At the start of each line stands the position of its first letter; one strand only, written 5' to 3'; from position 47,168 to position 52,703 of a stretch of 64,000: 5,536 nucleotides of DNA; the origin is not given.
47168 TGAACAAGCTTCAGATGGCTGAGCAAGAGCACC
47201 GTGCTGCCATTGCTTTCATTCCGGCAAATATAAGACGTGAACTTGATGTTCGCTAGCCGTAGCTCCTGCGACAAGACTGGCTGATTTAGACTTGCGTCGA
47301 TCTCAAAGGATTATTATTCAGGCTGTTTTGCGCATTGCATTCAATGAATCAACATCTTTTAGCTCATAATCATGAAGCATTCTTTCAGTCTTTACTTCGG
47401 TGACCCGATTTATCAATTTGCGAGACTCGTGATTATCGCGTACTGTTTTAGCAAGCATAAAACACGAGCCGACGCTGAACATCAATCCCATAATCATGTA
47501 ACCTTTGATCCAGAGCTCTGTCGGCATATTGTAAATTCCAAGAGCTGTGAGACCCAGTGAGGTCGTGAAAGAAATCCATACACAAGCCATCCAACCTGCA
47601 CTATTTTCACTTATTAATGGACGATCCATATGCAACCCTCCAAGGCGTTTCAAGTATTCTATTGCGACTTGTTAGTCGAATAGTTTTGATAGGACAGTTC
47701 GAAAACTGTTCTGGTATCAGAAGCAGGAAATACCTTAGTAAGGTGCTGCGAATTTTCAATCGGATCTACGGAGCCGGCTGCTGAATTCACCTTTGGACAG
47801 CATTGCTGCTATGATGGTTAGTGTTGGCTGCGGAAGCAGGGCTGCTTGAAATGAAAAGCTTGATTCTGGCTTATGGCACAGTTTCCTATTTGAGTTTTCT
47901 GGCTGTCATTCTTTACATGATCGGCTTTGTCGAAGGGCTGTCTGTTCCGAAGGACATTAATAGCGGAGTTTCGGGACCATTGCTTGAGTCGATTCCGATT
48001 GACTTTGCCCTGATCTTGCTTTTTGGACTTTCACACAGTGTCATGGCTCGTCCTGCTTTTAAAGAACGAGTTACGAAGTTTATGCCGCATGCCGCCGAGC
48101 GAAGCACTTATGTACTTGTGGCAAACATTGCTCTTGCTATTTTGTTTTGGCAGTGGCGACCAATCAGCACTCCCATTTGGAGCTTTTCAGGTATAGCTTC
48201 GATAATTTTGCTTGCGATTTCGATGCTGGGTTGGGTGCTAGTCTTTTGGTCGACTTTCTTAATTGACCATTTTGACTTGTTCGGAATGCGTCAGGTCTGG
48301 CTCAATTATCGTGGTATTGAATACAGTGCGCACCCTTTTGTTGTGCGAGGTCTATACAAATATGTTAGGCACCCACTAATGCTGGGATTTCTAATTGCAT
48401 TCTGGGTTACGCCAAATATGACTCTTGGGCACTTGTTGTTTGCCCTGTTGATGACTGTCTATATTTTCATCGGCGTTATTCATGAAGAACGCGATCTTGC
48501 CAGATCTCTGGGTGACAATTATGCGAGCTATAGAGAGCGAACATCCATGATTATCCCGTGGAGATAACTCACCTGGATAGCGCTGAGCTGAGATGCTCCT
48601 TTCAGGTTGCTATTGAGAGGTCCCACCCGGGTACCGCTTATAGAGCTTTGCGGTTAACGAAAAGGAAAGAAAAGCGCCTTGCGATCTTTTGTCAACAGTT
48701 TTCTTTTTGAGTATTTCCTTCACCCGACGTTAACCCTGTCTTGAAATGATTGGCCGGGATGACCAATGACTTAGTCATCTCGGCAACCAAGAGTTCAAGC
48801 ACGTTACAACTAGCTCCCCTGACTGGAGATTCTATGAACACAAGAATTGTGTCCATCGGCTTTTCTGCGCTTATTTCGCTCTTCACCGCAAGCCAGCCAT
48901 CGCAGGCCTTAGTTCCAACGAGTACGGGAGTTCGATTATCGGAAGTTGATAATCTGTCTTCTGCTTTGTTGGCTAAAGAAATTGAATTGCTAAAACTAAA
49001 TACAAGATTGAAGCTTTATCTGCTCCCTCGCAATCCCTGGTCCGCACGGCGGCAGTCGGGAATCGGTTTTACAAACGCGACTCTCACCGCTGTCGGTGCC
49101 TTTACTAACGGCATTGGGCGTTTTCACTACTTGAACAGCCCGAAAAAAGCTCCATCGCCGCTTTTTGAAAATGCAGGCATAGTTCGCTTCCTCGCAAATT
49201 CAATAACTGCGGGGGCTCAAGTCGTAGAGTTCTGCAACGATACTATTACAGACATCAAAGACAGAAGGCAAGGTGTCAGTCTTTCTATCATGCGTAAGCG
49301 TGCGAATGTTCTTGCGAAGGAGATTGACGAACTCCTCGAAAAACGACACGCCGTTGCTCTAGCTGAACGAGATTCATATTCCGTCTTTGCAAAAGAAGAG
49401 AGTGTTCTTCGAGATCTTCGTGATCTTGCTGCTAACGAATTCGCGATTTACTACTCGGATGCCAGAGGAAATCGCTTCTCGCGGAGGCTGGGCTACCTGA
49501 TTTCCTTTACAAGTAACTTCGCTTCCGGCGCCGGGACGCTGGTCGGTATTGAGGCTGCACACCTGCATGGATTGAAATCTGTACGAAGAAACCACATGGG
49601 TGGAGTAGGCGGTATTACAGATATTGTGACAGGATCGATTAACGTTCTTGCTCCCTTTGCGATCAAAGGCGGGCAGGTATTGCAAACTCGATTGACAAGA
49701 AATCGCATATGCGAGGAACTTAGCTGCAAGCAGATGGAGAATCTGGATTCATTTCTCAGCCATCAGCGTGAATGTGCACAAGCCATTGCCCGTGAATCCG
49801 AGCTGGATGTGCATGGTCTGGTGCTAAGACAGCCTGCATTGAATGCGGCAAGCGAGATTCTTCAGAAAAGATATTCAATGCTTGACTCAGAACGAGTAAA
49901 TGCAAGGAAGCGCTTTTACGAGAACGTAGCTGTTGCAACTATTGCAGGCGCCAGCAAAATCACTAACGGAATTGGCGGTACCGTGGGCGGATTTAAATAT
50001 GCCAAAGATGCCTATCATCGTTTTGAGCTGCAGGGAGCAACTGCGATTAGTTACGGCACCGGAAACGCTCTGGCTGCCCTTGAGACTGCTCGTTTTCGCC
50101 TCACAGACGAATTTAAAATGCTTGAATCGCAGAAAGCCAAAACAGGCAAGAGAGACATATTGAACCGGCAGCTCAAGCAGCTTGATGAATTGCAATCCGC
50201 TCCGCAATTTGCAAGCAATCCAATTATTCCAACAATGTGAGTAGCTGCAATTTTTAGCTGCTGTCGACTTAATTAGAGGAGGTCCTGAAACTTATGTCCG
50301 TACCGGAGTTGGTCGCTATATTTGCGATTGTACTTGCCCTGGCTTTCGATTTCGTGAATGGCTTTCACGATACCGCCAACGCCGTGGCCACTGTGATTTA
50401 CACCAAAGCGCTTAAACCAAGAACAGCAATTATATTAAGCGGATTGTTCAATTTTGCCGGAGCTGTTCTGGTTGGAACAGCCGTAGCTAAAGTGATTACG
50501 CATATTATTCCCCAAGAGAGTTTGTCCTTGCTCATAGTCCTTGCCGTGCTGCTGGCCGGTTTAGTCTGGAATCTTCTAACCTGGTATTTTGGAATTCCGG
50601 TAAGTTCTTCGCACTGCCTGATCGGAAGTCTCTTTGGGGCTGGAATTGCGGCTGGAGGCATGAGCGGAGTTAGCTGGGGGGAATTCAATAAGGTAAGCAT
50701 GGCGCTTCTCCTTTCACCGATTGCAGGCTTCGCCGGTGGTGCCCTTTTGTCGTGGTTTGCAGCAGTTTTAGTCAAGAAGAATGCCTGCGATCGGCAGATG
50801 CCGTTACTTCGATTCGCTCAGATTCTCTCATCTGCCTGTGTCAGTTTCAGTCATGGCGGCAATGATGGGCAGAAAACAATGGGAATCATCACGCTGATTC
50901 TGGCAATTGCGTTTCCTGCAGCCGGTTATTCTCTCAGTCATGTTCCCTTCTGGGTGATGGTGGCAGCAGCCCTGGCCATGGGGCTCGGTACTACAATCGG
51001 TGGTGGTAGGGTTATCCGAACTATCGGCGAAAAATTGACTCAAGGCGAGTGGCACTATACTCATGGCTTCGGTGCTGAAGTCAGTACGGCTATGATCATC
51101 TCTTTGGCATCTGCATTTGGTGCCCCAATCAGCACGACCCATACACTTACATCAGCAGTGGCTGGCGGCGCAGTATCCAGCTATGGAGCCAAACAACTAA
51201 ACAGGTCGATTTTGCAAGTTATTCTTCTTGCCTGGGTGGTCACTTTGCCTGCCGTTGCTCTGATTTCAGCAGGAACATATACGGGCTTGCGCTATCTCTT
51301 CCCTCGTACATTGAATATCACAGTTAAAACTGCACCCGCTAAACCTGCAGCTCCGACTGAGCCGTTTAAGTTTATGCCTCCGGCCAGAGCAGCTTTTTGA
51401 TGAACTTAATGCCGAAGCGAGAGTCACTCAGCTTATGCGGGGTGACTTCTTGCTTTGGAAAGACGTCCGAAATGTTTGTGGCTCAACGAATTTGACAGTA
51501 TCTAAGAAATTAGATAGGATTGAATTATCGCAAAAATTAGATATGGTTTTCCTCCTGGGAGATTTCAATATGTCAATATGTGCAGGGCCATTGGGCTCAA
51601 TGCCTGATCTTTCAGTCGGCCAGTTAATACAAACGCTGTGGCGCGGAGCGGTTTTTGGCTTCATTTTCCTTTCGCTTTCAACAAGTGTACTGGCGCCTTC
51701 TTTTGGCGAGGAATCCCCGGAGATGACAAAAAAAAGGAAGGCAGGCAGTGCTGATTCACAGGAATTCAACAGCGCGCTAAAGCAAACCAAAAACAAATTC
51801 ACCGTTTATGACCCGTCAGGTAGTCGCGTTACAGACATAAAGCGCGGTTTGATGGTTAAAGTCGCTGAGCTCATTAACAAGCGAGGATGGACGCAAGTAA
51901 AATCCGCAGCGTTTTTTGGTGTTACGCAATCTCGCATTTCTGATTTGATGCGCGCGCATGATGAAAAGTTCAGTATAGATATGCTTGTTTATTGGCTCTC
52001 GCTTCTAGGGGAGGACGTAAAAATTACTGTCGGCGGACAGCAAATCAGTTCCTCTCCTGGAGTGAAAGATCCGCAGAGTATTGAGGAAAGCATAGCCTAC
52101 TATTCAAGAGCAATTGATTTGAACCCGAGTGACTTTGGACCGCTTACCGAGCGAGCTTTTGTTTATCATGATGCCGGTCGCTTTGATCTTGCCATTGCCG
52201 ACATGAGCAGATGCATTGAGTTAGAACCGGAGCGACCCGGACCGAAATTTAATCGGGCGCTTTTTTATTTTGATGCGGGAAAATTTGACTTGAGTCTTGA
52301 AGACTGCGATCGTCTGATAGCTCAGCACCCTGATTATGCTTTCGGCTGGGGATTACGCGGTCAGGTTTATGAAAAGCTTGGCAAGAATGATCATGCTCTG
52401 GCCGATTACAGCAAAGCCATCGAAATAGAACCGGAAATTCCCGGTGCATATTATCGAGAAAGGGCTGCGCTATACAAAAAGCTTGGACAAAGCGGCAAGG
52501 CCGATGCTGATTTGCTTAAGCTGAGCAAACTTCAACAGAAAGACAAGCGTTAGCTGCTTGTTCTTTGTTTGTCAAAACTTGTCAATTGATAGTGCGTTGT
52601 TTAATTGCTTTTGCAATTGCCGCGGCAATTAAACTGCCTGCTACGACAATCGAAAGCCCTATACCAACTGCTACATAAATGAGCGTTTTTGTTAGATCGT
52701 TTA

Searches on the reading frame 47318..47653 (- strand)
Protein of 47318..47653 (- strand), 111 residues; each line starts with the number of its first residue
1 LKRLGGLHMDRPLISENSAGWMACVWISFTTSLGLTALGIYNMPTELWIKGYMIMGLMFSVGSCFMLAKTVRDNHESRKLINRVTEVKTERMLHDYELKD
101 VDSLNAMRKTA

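Call 80: search_protein_families(library=pfam, proteins=[window:47318-47653:-], max_evalue=0.01)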
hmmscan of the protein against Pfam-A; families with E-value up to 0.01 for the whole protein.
window:47318-47653:- (111 aa): 1 family
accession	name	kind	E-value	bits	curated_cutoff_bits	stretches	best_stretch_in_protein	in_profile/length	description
PF05360.19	YiaAB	-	6.3e-21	74.8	26.6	1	21-73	1-53/53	yiaA/B two helix domain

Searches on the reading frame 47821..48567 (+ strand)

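Call 18: search_protein_families(library=pfam, proteins=[window:47821-48567:+], max_evalue=0.00001)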
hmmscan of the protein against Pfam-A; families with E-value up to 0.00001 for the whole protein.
window:47821-48567:+ (248 aa): 1 family
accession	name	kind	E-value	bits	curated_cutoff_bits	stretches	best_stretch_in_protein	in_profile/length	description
PF07298.16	NnrU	-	3.9e-08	33.6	24.7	1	63-243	4-158/188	NnrU protein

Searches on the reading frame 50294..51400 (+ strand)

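Call 21: search_protein_families(library=pfam, proteins=[window:50294-51400:+], max_evalue=0.00001)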
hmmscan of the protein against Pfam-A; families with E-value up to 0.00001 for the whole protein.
window:50294-51400:+ (368 aa): 1 family
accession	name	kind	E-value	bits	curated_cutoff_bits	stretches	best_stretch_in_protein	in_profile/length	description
PF01384.25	PHO4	-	8.6e-86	288.5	33.7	1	22-325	1-350/350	Phosphate transporter family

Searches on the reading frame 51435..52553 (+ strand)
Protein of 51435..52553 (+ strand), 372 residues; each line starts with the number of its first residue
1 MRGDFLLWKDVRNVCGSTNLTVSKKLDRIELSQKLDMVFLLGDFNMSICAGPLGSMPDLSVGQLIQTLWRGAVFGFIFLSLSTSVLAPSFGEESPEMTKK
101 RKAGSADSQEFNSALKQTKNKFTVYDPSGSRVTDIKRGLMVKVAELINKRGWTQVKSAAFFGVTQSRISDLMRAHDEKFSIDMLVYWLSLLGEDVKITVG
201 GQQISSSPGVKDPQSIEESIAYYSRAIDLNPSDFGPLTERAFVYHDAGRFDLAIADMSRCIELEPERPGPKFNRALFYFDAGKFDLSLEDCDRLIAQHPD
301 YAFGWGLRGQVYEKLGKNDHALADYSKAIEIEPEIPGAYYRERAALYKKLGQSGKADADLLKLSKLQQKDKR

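Call 21: search_protein_families(library=pfam, proteins=[window:51435-52553:+], max_evalue=0.00001)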
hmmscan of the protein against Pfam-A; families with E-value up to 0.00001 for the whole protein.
window:51435-52553:+ (372 aa): 10 families
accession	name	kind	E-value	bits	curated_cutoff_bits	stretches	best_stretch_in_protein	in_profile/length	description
PF00515.34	TPR_1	-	2e-22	78.5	27.8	1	303-334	2-33/34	Tetratricopeptide repeat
PF07719.23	TPR_2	-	1.4e-19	68.9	27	0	302-334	1-33/34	Tetratricopeptide repeat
PF13181.12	TPR_8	-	3e-17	61.7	25.7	0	305-334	4-33/34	Tetratricopeptide repeat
PF13371.12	TPR_9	-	1.2e-15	57.7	35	1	214-268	9-63/73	Tetratricopeptide repeat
PF13414.12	TPR_11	-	2.5e-15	56.3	26.8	1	309-351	1-42/42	TPR repeat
PF13431.12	TPR_17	-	1.6e-14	53.3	24.4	0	222-254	1-33/34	Tetratricopeptide repeat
PF13744.12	HTH_37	-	1.5e-12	47.6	27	1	134-199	14-79/80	Helix-turn-helix domain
PF13428.12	TPR_14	-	1e-09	38.5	23.5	0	305-340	4-39/44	Tetratricopeptide repeat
PF13432.12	TPR_16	-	1.9e-08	35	32.7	0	275-331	4-60/65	Tetratricopeptide repeat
PF13424.12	TPR_12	-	3.2e-08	34.1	30.1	0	273-331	8-74/77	Tetratricopeptide repeat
